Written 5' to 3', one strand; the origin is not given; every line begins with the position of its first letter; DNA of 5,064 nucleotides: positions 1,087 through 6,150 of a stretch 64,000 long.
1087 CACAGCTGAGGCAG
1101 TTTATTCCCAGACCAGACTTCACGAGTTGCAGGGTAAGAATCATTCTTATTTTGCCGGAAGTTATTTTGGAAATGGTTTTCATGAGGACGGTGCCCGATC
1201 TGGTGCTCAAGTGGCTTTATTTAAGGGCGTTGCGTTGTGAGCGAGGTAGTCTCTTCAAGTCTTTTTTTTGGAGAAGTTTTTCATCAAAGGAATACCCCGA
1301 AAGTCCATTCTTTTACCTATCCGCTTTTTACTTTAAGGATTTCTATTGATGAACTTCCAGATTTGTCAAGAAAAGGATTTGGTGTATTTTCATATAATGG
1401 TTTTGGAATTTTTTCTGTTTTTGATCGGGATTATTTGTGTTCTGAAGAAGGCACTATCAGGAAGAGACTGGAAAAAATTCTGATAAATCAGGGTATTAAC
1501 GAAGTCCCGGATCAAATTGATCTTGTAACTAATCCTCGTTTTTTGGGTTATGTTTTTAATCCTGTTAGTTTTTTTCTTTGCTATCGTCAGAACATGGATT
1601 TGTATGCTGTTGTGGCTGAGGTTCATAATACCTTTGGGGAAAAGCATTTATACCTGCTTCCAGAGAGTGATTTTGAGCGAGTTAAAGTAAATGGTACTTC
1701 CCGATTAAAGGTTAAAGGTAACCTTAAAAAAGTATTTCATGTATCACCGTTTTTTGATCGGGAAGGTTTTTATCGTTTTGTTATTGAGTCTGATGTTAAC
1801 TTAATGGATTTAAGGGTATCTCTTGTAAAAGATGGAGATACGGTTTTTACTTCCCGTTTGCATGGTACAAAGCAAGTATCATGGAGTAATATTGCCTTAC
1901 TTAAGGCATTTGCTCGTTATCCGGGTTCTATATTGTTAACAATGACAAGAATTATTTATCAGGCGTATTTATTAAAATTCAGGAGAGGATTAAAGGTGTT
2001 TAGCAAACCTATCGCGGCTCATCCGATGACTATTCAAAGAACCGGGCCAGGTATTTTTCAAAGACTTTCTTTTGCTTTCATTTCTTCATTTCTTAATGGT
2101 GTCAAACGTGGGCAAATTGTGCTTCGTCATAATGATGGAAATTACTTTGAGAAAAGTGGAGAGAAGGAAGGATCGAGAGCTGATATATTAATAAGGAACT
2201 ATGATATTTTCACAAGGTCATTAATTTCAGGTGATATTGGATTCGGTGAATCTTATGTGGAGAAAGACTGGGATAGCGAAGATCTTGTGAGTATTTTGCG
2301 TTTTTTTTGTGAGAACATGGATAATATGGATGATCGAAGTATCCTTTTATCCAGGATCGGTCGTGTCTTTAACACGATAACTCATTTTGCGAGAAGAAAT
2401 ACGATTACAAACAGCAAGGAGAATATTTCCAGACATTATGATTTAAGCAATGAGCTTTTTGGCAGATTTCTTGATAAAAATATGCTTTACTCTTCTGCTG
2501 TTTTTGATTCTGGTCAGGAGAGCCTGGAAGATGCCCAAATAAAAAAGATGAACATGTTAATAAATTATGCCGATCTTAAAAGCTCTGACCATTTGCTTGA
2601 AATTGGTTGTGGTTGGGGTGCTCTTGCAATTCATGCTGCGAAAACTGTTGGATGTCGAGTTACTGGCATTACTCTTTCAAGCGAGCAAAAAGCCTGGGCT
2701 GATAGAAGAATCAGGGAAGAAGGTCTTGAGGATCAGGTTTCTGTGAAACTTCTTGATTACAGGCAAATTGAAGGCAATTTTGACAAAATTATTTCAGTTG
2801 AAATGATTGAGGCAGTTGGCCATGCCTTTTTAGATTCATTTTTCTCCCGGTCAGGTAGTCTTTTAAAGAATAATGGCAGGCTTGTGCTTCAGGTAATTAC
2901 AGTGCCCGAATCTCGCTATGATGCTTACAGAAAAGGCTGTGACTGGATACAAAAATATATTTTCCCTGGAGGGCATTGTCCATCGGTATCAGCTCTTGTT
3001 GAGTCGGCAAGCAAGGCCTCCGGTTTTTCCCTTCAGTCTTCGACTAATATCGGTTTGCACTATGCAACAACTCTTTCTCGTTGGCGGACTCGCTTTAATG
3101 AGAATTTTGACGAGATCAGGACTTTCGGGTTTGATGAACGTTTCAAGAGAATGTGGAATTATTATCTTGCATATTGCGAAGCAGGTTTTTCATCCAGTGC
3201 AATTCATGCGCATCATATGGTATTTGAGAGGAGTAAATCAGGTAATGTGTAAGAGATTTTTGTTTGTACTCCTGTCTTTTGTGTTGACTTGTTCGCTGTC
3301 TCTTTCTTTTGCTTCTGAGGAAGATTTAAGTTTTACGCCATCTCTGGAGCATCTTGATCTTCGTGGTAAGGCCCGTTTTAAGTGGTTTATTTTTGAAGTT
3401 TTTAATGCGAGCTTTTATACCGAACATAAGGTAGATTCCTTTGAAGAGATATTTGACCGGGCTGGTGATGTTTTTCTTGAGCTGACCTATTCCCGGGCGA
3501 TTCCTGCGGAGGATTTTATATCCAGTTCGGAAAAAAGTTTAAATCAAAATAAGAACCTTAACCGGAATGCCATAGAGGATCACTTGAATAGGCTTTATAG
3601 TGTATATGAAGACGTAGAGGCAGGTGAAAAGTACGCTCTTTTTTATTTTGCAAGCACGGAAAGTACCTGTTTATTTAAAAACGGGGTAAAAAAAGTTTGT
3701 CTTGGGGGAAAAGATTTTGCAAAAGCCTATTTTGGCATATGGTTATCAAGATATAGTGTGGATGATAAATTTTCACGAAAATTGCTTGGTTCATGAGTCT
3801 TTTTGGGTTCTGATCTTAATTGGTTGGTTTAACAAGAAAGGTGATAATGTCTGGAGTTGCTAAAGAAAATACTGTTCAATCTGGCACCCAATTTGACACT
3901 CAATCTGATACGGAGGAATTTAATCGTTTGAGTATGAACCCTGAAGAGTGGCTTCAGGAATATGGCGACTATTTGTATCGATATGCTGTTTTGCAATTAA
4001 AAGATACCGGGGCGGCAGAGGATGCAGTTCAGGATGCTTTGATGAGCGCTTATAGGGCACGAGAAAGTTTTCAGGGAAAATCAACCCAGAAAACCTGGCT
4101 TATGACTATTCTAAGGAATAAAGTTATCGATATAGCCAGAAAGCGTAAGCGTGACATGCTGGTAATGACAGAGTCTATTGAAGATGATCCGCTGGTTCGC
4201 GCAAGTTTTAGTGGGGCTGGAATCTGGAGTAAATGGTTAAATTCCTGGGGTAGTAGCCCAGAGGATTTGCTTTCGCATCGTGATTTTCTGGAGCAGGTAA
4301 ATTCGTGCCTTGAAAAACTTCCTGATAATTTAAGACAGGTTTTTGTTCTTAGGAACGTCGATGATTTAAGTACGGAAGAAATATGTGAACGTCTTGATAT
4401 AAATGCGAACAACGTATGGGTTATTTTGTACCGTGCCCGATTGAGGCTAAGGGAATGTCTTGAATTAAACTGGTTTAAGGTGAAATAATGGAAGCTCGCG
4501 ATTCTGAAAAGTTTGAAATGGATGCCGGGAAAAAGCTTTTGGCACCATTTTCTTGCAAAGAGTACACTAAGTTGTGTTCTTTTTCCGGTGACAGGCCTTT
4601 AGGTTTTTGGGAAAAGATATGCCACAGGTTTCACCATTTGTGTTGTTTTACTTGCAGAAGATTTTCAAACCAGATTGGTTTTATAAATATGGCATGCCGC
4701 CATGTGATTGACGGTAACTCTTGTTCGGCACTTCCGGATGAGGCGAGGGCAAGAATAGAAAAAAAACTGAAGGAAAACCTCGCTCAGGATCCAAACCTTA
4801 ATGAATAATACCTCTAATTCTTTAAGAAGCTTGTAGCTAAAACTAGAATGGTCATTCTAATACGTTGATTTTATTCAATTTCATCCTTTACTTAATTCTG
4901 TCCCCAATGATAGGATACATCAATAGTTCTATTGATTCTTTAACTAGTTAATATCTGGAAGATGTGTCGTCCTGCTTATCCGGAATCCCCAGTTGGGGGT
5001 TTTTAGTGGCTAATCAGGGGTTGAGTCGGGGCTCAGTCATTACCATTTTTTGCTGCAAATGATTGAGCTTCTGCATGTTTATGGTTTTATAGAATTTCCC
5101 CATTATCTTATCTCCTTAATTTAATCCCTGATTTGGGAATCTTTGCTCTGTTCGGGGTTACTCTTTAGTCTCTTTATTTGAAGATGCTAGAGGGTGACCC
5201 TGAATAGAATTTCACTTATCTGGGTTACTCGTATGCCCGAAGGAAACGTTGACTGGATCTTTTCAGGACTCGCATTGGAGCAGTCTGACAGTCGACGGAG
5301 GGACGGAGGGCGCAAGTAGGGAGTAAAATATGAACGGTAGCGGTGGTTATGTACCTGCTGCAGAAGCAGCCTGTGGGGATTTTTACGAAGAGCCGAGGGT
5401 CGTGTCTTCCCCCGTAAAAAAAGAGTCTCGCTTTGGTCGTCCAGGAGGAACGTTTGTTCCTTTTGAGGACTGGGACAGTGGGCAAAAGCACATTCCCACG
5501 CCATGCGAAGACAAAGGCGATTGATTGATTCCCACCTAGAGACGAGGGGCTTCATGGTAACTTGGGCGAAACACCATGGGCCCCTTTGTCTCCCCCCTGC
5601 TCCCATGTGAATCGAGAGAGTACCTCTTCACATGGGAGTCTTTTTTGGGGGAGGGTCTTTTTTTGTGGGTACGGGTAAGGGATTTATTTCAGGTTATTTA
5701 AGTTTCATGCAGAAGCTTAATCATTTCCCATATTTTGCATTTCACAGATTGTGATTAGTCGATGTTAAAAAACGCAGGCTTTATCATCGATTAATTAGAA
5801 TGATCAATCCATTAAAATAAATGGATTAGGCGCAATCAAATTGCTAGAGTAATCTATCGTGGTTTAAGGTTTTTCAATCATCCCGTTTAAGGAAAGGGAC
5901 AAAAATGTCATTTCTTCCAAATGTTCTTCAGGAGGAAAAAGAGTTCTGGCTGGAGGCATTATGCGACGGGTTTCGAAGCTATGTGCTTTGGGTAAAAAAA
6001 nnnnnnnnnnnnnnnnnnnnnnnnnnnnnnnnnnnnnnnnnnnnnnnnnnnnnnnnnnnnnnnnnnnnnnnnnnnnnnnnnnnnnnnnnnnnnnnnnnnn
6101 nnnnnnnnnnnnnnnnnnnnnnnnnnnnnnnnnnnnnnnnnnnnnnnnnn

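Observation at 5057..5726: ORF-less ~670-bp element with 21-nt inverted termini and a GC-enriched, hairpin-dense core: unassigned structured RNA or novel non-autonomous element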

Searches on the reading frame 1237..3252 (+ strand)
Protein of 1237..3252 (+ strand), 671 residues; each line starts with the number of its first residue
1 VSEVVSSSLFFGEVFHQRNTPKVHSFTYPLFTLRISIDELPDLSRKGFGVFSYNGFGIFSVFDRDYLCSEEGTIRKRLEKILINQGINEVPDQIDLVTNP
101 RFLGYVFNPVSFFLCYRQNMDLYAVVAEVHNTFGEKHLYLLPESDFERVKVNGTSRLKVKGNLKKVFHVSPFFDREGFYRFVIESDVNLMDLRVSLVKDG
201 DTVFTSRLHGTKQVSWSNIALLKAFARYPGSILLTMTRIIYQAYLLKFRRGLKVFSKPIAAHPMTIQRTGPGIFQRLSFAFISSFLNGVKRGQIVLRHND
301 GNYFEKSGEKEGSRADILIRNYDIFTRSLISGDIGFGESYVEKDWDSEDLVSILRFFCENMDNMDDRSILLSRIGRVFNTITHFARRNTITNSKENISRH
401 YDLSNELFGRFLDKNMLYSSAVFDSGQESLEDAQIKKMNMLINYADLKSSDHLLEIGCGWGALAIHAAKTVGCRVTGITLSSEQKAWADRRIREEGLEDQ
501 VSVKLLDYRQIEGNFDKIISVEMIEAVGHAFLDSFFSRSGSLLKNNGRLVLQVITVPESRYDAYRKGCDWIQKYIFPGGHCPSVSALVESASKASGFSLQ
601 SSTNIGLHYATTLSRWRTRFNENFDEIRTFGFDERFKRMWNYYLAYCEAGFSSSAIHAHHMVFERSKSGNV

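Call 72: find_encoding_contigs(protein=window:1237-3252:+, flank=10000, max_places=3)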
Protein window:1237-3252:+ (671 aa): 6 contigs read that carry it; 3 places shown.
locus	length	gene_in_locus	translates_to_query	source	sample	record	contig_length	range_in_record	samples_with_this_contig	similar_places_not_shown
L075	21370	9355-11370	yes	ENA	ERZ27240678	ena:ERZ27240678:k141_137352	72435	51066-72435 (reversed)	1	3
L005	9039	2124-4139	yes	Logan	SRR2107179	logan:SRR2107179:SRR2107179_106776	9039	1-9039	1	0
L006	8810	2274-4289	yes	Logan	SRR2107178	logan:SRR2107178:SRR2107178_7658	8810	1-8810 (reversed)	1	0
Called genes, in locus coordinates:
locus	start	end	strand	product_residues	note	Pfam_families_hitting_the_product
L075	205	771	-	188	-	-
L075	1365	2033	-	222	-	PF12766:Pyridox_oxase_2 (weak), PF01243:PNPOx_N, PF10590:PNP_phzG_C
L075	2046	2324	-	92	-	-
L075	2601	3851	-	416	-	PF13679:Methyltransf_32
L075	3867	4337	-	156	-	-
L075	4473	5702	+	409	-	PF07690:MFS_1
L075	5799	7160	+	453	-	PF07690:MFS_1, PF13347:MFS_2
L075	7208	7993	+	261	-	PF00106:adh_short, PF08659:KR, PF13561:adh_short_C2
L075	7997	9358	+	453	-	PF01266:DAO (faint), PF13450:NAD_binding_8, PF01593:Amino_oxidase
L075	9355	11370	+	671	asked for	PF07103:DUF1365, PF01135:PCMT (faint), PF02353:CMAS, PF13489:Methyltransf_23, PF08241:Methyltransf_11, PF08242:Methyltransf_12, PF13649:Methyltransf_25, PF13847:Methyltransf_31 (weak)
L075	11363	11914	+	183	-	PF16036:Chalcone_3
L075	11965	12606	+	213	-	PF04542:Sigma70_r2, PF04545:Sigma70_r4 (weak), PF08281:Sigma70_r4_2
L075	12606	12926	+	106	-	-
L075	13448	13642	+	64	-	-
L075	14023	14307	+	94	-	-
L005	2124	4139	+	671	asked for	PF07103:DUF1365, PF01135:PCMT (faint), PF02353:CMAS, PF13489:Methyltransf_23, PF08241:Methyltransf_11, PF08242:Methyltransf_12, PF13649:Methyltransf_25, PF13847:Methyltransf_31 (weak)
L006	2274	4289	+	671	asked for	PF07103:DUF1365, PF01135:PCMT (faint), PF02353:CMAS, PF13489:Methyltransf_23, PF08241:Methyltransf_11, PF08242:Methyltransf_12, PF13649:Methyltransf_25, PF13847:Methyltransf_31 (weak)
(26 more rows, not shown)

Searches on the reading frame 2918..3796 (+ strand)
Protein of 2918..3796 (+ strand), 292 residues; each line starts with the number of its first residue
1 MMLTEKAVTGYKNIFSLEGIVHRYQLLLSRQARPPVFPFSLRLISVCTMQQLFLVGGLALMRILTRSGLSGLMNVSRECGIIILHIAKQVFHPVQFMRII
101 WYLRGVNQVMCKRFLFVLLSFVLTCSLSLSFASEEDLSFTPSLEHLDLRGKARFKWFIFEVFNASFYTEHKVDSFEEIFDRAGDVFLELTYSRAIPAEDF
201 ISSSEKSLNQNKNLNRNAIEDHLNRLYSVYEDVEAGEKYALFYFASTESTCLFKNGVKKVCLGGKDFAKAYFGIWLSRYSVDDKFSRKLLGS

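Call 9: search_protein_families(library=pfam, proteins=[window:2918-3796:+], max_evalue=1)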
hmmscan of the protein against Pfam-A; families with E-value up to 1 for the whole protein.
window:2918-3796:+ (292 aa): 3 families
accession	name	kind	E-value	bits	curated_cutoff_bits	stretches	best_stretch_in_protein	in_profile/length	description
PF16036.10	Chalcone_3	-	9.9e-21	75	27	1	144-291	18-165/165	Chalcone isomerase-like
PF17975.6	RNR_Alpha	-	0.078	13.9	26.4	1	170-243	8-85/101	Ribonucleotide reductase alpha domain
PF07571.19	TAF6_C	-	0.11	12.6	27.1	1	86-152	59-120/184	TAF6 C-terminal HEAT repeat domain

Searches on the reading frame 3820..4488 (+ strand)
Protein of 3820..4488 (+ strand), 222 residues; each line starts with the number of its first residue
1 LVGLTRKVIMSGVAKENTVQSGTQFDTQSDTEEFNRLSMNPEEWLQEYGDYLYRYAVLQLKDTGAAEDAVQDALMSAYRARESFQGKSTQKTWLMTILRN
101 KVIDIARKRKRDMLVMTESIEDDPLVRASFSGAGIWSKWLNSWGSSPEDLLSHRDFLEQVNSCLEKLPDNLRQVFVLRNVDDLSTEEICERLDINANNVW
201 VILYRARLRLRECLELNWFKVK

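Call 9: search_protein_families(library=pfam, proteins=[window:3820-4488:+], max_evalue=1)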
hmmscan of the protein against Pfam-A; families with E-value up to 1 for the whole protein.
window:3820-4488:+ (222 aa): 6 families
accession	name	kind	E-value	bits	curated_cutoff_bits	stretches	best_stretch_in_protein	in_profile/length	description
PF04542.20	Sigma70_r2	-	2.2e-15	56.6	24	1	46-111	3-70/71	Sigma-70 region 2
PF08281.18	Sigma70_r4_2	-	4.9e-15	55.3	25.7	1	158-210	2-54/54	Sigma-70, region 4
PF04545.22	Sigma70_r4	-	2.1e-07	30.8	24.1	1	163-212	1-50/50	Sigma-70, region 4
PF22029.2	PhyR_sigma2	-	0.0004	20.8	27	1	51-98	7-54/55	Sigma2 domain of PhyR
PF07638.17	Sigma70_ECF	-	0.018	15.4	21.1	1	70-202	53-171/185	ECF sigma factor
PF12307.13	DUF3631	-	0.091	13.4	24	1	150-212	83-144/182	Protein of unknown function (DUF3631)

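Call 12: find_encoding_contigs(protein=window:3820-4488:+, flank=6000, max_places=6)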
Protein window:3820-4488:+ (222 aa): no gene with exactly this product is on record in the collection.

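Call 18: find_related_loci(query=window:3847-4485:+, collection=genome_contigs, flank=8000)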
Query window:3847-4485:+ (213 aa) in genome_contigs; peptide patterns used: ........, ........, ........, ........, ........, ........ (x = any residue, [..] = any of these).
83 stretches matched a pattern; 4 encode a relative of the query (tblastn E <= 1e-3); 4 distinct loci.
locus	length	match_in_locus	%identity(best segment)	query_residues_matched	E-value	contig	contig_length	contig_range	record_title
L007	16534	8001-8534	67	32-209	3e-86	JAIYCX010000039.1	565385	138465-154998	MAG: Proteobacteria bacterium isolate H1_MAG_00014 pond_H1_MAG_00014_000000000033, whole genome shotgun sequence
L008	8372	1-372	70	89-213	6e-57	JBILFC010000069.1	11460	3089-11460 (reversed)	MAG: Bdellovibrionota bacterium isolate ME2016-07-29_3300044622_group7_bin50 Rohwer_bin1159_scaffold_6126_c1, whole geno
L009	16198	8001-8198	35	33-98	2e-7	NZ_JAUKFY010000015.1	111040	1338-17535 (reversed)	Brevibacillus laterosporus strain MSSRFCCT15 T15_R1_and_R2_contig_15, whole genome shotgun sequence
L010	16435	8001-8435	24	43-205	2e-7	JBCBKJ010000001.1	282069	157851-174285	MAG: Chloroflexota bacterium isolate J06627_21 NODE_1_length_282069_cov_9.985319, whole genome shotgun sequence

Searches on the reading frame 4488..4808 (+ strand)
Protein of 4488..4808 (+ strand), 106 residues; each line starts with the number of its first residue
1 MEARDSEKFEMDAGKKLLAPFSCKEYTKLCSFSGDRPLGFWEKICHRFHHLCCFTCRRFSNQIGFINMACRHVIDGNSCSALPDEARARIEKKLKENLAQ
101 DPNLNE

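Call 9: search_protein_families(library=pfam, proteins=[window:4488-4808:+], max_evalue=1)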
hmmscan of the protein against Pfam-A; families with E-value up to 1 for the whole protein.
window:4488-4808:+ (106 aa): 1 family
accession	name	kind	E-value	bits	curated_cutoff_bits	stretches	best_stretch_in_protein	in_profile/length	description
PF01807.25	Zn_ribbon_DnaG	-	0.031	14.5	24.9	1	23-68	29-72/98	CHC2 zinc finger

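Call 46: search_protein_families(library=phrogs, proteins=[window:4488-4808:+], max_evalue=0.1)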
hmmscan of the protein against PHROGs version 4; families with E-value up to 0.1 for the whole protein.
window:4488-4808:+ (106 aa): 2 families
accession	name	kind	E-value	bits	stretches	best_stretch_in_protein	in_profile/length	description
phrog_19228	-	unknown function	1.2e-07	33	1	22-61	2-41/61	-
phrog_38274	-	unknown function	0.085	14.1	0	54-103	30-78/82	-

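Call 48: search_protein_families(library=padloc, proteins=[window:4488-4808:+], max_evalue=0.1)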
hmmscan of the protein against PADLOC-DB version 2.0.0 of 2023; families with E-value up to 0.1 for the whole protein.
window:4488-4808:+ (106 aa): 0 families

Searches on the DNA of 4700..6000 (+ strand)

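Call 4: search_rna_families(source=window, start=4700, end=6000, threshold=evalue, max_evalue=10, show_alignments=3)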
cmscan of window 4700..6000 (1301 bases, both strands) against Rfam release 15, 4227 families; matches with E-value up to 10: 14.
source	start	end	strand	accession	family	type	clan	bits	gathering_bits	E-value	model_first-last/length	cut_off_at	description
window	4822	4895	-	RF00134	snoZ196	Gene; snRNA; snoRNA; CD-box;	CL00054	23.4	55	1.2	1-84/84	no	Small nucleolar RNA Z196/R39/R59 family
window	5147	5208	+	RF03306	mir-3923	Gene; miRNA;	-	23.1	94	0.18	1-83/83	no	mir-3923 microRNA precursor family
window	5147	5210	+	RF03794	MIR5298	Gene; miRNA;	-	21.4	70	1.9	1-80/80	no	MIR5298 microRNA precursor family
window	5149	5206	+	RF04209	MIR7533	Gene; miRNA;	-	20.1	230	0.24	1-249/249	no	MIR7533 microRNA precursor family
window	5739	5806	+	RF00904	mir-392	Gene; miRNA;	-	18.3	62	2.6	1-75/75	no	mir-392 microRNA precursor family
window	5146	5209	+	RF03387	mir-1902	Gene; miRNA;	-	17.4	80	3.4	1-79/79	no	mir-1902 microRNA precursor family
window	5538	5602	+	RF01127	sR42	Gene; snRNA; snoRNA; CD-box;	-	16.5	38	0.39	1-63/63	no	Small nucleolar RNA sR42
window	5436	5476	-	RF03247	mir-1324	Gene; miRNA;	-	16.2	70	7.2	23-62/91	no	mir-1324 microRNA precursor family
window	5143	5212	+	RF00754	mir-279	Gene; miRNA;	CL00095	16.2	56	7.3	1-87/87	no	mir-279 microRNA precursor family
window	5589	5654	-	RF00246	mir-135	Gene; miRNA;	-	15.2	59.2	7.9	1-88/88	no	mir-135 microRNA precursor family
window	5748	5828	+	RF02637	EF0408_EF0409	Gene; sRNA;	-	14.4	440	0.47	138-267/412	no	Enterococcus sRNA EF0408_EF0409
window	5587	5645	+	RF02278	Betaproteobacteria_toxic_sRNA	Gene; sRNA;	-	14.2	50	9.2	1-64/64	no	Betaproteobacteria toxic small RNA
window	5020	5045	-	RF01141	sR18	Gene; snRNA; snoRNA; CD-box;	-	13.8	45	3.6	1-56/56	no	Small nucleolar RNA sR18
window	5118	5206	+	RF02660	icaR_3p_UTR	Cis-reg;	-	12.3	369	4.8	130-241/390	no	icaR 3'UTR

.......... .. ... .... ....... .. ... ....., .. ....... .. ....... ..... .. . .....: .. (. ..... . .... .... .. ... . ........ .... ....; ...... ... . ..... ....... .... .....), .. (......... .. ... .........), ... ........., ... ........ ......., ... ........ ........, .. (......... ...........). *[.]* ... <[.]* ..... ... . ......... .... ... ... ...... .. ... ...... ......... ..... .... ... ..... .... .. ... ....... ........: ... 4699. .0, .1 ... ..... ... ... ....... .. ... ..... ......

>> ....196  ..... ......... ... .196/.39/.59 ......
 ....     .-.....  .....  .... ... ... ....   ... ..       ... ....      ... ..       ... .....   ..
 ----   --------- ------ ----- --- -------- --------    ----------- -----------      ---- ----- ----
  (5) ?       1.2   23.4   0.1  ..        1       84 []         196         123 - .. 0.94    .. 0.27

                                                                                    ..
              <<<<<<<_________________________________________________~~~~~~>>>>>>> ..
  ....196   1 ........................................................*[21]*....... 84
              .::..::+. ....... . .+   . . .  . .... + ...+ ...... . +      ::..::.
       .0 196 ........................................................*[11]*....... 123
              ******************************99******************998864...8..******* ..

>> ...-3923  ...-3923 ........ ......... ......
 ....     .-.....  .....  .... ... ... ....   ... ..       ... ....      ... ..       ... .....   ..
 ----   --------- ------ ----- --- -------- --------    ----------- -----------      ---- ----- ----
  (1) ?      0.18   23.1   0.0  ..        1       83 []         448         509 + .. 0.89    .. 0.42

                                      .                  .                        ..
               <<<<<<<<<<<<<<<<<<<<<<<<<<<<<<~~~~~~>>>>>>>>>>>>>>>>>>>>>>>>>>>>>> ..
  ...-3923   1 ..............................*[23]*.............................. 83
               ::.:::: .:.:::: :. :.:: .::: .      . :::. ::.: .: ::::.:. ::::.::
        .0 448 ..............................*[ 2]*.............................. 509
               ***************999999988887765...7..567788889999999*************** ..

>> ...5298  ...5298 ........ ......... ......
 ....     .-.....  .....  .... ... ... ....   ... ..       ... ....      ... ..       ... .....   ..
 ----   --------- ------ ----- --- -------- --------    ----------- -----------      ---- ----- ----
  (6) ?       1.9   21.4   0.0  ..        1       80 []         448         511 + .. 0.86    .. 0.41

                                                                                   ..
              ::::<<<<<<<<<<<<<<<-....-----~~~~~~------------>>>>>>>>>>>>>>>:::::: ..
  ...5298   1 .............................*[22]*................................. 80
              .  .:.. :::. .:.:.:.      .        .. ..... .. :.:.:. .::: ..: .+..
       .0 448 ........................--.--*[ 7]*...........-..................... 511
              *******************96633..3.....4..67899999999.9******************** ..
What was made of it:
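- On Any Rfam 15 RNA family (RNase P, tmRNA, SRP, 6S, riboswitches, group I/II introns, OLE, GOLLD, ROOL and others): In the permissive scan the best hit scores 23 bits against a 55-94 bit threshold (call 4).
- Checked: A permissive scan of 4700-6000 gives only chance miRNA/snoRNA matches far below threshold (call 4).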

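Call 28: search_dna_similar(query=window:4900-5800:+, collection=phages, mode=distant, max_evalue=0.01)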
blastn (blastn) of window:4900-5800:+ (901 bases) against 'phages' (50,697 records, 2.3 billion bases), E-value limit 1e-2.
No match.

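Call 29: search_dna_similar(query=window:4900-5800:+, collection=plasmids, mode=distant, max_evalue=0.01)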
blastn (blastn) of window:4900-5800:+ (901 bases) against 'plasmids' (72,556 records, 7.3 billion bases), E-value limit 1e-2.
No match.

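Call 77: search_dna_similar(query=window:5054-5729:+, collection=ecoli_genomes, mode=distant, max_evalue=0.01)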
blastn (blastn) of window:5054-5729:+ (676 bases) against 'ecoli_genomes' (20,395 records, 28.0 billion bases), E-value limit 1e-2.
No match.
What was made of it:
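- Tried and rejected: Phages, plasmids and E. coli genomes gave no match (calls 28, 29, 77).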

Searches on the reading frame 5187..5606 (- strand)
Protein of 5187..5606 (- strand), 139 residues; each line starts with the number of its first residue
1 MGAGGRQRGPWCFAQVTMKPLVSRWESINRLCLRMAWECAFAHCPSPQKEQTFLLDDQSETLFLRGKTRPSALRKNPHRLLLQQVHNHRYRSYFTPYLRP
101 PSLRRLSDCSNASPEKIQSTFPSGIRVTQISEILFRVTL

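Call 9: search_protein_families(library=pfam, proteins=[window:5187-5606:-], max_evalue=1)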
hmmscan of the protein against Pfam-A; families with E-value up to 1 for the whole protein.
window:5187-5606:- (139 aa): 0 families

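Call 38: find_related_loci(query=window:5187-5606:-, collection=metagenome_contigs, flank=5000)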
Query window:5187-5606:- (139 aa) in metagenome_contigs; peptide patterns used: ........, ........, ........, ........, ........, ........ (x = any residue, [..] = any of these).
202 stretches matched a pattern, but none encodes a relative of the query by tblastn (E <= 1e-3).

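Call 42: search_protein_representatives(protein=window:5187-5606:-)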
Query: 139 residues. Proteins with E-value up to 0.001 (for the whole library): 0; up to 1e-10: 0; up to 1e-30: 0. The best 0 are listed.
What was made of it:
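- On MITE / mobile insertion cassette (non-autonomous TIR transposon): The 139-aa antisense ORF has no relative among 1.84 billion representative proteins (call 42).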

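Call 46: search_protein_families(library=phrogs, proteins=[window:5187-5606:-], max_evalue=0.1)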
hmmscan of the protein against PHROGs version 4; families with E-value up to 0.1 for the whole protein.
window:5187-5606:- (139 aa): 0 families

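Call 57: find_related_loci(query=window:5187-5606:-, collection=viral_contigs, flank=3000)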
Query window:5187-5606:- (139 aa) in viral_contigs; peptide patterns used: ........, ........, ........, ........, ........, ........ (x = any residue, [..] = any of these).
6 stretches matched a pattern, but none encodes a relative of the query by tblastn (E <= 1e-3).
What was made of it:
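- Tried and rejected: The antisense ORF was run with HMMER against 1.84 billion representatives (call 42) and as degenerate patterns against metagenome and viral contigs (calls 38, 57).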
